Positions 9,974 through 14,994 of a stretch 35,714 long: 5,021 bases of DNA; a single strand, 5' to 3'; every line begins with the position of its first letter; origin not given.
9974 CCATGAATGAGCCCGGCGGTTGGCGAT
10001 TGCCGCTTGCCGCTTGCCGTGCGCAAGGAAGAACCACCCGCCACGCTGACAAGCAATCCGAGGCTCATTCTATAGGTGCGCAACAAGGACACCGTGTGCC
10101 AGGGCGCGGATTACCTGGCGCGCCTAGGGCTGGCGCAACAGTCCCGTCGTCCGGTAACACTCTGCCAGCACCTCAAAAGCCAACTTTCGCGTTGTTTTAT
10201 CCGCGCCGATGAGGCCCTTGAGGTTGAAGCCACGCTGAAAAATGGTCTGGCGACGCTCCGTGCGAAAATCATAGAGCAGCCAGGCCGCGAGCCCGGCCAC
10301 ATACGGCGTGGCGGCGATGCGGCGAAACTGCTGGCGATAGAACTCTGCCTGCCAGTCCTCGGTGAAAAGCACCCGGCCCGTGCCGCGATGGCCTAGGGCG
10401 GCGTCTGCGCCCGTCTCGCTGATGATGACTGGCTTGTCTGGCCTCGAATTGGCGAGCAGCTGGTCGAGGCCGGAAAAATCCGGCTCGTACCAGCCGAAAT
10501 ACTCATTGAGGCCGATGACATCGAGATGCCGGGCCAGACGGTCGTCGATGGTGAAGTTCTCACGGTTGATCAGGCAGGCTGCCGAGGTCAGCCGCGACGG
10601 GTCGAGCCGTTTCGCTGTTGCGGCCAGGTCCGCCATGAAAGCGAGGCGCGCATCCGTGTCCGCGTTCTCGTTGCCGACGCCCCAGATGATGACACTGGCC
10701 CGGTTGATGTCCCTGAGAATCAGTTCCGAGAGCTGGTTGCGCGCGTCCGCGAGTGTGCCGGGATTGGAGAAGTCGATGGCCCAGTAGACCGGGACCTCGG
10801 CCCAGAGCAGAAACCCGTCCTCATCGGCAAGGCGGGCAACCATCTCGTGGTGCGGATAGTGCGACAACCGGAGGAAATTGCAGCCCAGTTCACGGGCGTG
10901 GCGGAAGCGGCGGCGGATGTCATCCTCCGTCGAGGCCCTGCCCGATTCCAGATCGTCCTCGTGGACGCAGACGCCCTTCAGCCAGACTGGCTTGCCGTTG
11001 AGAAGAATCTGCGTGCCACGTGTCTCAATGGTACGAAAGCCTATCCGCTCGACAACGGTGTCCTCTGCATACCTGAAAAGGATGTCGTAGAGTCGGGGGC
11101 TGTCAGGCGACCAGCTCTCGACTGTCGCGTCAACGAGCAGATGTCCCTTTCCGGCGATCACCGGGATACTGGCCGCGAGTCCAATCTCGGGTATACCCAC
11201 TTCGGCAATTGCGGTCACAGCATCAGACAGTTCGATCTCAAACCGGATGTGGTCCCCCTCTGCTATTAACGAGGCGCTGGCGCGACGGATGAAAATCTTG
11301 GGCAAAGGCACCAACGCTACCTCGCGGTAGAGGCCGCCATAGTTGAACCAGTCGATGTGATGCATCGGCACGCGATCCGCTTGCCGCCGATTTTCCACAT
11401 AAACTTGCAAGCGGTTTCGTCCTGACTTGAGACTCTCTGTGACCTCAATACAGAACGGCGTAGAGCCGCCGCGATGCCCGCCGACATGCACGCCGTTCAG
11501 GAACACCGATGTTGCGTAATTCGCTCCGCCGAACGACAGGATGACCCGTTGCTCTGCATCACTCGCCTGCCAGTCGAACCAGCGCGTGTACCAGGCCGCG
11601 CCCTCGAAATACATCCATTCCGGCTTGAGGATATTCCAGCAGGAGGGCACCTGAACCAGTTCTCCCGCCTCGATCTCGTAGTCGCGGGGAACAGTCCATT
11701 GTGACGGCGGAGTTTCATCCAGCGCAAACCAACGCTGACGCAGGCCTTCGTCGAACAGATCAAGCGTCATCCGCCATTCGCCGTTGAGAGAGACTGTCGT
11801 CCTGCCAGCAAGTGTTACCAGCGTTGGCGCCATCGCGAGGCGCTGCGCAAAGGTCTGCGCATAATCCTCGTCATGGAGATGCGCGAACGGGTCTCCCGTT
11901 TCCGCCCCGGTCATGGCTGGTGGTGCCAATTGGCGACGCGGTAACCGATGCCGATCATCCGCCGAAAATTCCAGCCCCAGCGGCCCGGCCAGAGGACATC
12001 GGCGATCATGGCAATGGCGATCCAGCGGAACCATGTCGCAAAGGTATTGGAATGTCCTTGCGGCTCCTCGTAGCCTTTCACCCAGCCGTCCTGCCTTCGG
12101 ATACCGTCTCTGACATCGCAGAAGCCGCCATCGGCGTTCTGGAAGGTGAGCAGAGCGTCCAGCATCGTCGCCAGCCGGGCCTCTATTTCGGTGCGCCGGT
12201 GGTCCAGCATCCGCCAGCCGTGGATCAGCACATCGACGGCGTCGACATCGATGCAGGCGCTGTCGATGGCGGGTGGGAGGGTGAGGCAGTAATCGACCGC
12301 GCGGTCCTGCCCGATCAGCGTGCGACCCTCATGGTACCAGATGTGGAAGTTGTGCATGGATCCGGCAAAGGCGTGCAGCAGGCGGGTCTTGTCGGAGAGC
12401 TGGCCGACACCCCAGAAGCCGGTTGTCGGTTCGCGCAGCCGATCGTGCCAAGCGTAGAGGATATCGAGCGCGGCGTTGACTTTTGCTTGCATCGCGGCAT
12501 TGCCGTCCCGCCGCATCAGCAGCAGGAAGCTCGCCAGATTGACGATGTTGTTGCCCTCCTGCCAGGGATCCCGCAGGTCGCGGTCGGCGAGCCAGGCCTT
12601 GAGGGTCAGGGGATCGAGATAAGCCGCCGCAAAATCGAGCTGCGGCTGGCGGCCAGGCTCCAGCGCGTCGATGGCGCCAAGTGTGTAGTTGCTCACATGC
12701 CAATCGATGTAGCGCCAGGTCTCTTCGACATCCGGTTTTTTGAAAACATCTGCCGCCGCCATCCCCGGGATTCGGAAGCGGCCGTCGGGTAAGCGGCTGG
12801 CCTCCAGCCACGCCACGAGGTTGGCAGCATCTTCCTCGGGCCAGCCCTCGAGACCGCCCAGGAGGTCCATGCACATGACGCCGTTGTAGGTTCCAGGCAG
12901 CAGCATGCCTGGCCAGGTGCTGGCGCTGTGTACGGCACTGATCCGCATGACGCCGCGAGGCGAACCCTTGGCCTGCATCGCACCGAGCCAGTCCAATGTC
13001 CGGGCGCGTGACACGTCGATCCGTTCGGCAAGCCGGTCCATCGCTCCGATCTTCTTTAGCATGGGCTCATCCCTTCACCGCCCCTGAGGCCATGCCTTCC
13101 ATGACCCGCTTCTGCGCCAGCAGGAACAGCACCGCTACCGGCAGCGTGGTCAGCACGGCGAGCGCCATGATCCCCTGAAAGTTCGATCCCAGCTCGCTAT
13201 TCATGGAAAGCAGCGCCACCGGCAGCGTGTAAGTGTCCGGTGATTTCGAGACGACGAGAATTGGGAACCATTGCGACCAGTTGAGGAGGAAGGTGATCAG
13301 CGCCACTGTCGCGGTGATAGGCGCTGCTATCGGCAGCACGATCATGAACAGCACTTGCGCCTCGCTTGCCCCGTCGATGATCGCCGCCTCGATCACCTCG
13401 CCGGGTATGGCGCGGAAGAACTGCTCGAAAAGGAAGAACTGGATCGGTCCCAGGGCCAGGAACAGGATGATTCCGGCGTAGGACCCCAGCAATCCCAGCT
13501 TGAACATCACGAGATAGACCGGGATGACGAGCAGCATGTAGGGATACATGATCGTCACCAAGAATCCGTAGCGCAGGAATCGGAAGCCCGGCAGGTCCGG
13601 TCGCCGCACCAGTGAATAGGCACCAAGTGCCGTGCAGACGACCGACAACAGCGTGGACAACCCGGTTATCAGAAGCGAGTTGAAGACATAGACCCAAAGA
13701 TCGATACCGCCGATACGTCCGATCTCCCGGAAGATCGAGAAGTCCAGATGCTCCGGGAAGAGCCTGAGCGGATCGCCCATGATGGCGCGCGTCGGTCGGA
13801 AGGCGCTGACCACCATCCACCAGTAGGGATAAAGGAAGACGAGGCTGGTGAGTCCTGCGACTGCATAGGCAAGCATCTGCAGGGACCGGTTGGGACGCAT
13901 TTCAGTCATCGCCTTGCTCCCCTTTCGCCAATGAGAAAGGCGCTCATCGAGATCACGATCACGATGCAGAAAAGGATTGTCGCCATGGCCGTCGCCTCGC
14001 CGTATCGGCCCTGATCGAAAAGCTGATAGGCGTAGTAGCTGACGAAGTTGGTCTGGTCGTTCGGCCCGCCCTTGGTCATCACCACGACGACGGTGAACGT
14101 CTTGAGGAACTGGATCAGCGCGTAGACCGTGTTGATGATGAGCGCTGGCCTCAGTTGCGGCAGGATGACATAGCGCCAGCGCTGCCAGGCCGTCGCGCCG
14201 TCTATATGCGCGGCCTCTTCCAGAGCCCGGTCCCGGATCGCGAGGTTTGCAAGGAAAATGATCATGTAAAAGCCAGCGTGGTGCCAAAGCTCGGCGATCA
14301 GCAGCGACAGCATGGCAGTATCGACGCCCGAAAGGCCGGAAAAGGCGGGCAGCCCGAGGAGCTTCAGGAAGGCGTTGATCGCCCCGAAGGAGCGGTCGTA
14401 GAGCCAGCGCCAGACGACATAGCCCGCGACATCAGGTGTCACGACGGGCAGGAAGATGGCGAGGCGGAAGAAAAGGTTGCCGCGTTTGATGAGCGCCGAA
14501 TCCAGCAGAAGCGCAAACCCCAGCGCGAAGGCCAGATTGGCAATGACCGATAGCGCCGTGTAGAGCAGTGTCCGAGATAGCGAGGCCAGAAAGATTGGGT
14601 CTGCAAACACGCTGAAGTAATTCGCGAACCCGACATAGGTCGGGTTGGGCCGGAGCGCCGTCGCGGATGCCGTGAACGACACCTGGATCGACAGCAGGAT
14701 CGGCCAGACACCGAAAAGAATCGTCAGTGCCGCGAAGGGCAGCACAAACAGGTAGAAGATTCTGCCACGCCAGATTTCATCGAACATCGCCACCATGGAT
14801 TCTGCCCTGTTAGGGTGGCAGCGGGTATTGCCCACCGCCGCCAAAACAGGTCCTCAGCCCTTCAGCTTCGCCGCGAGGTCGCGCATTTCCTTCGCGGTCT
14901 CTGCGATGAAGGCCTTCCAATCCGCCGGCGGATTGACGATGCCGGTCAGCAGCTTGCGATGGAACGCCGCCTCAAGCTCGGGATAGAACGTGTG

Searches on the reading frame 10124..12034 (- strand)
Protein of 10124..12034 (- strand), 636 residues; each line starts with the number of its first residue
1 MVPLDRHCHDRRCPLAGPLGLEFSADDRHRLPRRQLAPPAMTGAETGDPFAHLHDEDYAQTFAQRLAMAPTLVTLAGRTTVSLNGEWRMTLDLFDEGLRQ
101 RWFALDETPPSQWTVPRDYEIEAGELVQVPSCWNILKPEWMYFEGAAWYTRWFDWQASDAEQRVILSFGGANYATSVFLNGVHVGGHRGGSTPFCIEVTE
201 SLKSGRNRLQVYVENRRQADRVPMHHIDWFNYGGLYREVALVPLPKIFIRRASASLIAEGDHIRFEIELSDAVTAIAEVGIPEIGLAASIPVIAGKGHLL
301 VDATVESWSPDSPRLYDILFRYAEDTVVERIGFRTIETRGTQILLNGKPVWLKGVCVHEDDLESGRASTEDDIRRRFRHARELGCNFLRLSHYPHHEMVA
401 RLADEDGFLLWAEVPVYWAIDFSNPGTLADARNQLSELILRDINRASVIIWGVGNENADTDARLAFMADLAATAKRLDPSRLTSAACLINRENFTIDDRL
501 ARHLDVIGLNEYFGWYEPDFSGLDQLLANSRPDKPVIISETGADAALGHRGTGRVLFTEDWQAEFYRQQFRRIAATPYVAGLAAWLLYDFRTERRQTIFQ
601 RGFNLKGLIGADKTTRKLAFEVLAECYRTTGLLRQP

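Call 15: search_protein_families(library=pfam, proteins=[window:10124-12034:-], max_evalue=0.001)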
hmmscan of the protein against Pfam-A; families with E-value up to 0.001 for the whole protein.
window:10124-12034:- (636 aa): 3 families
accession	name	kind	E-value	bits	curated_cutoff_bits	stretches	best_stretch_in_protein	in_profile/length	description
PF02836.23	Glyco_hydro_2_C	-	2.3e-33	116.1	21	1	337-622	2-293/302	Glycosyl hydrolases family 2, TIM barrel domain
PF02837.24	Glyco_hydro_2_N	-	1.8e-22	80.5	28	1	82-245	3-169/169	Glycosyl hydrolases family 2, sugar binding domain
PF22666.2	Glyco_hydro_2_N2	-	6.9e-08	33.2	27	1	144-220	47-124/167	Glycosyl hydrolase 2 galactose-binding domain-like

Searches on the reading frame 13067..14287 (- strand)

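Call 16: search_protein_families(library=pfam, proteins=[window:13067-14287:-], max_evalue=0.001)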
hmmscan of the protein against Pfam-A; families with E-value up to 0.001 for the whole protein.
window:13067-14287:- (406 aa): 1 family
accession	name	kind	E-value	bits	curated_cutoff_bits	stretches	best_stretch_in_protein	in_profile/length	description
PF00528.27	BPD_transp_1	-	4.1e-12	46.7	26.4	1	235-395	17-178/184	Binding-protein-dependent transport system inner membrane component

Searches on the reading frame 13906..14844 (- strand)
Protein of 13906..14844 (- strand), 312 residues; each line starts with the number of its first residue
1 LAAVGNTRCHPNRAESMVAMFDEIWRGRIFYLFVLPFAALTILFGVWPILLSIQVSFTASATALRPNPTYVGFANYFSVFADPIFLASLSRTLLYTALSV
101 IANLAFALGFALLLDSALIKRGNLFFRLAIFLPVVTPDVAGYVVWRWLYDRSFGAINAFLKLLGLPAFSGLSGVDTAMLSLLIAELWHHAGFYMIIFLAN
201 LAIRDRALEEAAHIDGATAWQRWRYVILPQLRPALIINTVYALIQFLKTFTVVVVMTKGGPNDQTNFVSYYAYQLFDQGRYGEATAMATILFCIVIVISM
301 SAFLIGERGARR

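Call 16: search_protein_families(library=pfam, proteins=[window:13906-14844:-], max_evalue=0.001)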
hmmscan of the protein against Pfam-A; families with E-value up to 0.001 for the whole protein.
window:13906-14844:- (312 aa): 1 family
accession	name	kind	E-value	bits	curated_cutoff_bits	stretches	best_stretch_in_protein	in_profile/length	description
PF00528.27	BPD_transp_1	-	3.4e-10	40.4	26.4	1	126-305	20-174/184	Binding-protein-dependent transport system inner membrane component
